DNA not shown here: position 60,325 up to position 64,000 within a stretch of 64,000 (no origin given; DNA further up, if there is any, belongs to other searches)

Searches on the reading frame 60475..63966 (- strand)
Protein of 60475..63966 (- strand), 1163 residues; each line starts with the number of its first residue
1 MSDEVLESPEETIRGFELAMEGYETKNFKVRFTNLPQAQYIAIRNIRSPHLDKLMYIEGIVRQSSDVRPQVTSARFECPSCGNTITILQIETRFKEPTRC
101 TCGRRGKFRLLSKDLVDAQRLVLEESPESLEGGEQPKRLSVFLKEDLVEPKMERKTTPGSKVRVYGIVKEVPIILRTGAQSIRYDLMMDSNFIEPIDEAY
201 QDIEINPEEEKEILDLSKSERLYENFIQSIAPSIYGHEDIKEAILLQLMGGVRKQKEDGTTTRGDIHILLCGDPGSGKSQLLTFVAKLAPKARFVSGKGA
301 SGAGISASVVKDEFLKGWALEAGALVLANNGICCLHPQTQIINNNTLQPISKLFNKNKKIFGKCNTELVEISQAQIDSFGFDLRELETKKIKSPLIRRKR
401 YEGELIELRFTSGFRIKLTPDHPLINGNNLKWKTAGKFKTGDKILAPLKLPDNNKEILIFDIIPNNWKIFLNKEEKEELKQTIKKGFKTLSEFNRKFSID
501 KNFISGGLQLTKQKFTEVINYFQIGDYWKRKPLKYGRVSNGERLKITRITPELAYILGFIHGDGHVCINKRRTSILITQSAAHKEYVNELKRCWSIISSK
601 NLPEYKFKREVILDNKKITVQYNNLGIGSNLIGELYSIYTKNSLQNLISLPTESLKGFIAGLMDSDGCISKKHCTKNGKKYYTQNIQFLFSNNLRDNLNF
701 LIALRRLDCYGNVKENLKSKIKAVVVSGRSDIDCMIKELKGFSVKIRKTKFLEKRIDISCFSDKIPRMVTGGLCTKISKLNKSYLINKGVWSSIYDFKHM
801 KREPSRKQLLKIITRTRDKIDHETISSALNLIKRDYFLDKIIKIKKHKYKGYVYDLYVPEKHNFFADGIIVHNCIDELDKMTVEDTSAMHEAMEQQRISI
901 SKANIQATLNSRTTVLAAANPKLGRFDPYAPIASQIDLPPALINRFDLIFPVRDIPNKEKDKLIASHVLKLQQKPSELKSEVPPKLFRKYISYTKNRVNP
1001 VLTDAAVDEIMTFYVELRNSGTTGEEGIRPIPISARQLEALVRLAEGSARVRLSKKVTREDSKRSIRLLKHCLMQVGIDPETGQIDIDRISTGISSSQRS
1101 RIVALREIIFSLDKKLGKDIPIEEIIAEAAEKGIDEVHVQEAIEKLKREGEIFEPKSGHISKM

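Call 58: search_protein_families(library=pfam, proteins=[window:60475-63966:-], max_evalue=0.001)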
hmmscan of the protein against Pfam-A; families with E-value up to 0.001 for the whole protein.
window:60475-63966:- (1163 aa): 9 families
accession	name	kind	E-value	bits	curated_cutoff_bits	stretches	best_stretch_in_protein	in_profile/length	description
PF00493.29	MCM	-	1.6e-88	296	23.3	2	210-335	2-127/224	MCM P-loop domain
PF17207.9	MCM_OB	-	1e-24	87.1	24.8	1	43-171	2-125/126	MCM OB domain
PF17855.7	MCM_lid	-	9.8e-24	84.1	27.4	1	986-1073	2-87/87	MCM AAA-lid domain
PF14890.11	Intein_splicing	-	1.5e-22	80.5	35.8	1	367-873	14-155/155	Intein splicing domain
PF14528.11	LAGLIDADG_3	-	2.2e-06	28.2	22.5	0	552-594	3-43/82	LAGLIDADG-like domain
PF01078.27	Mg_chelatase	-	2.3e-06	27.6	20.3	0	875-921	112-158/207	Magnesium chelatase, subunit ChlI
PF21120.3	MCM_WH_arc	-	4.6e-05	23.8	26.1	1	1104-1160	5-62/63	Archaeal MCM, winged-helix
PF22798.2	DUF5817_CT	-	0.0002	21.6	29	1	1123-1154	16-47/54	DUF5817, C-terminal domain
PF07726.17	AAA_3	-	0.00093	19.5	27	0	865-921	56-112/131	ATPase family associated with various cellular activities (AAA)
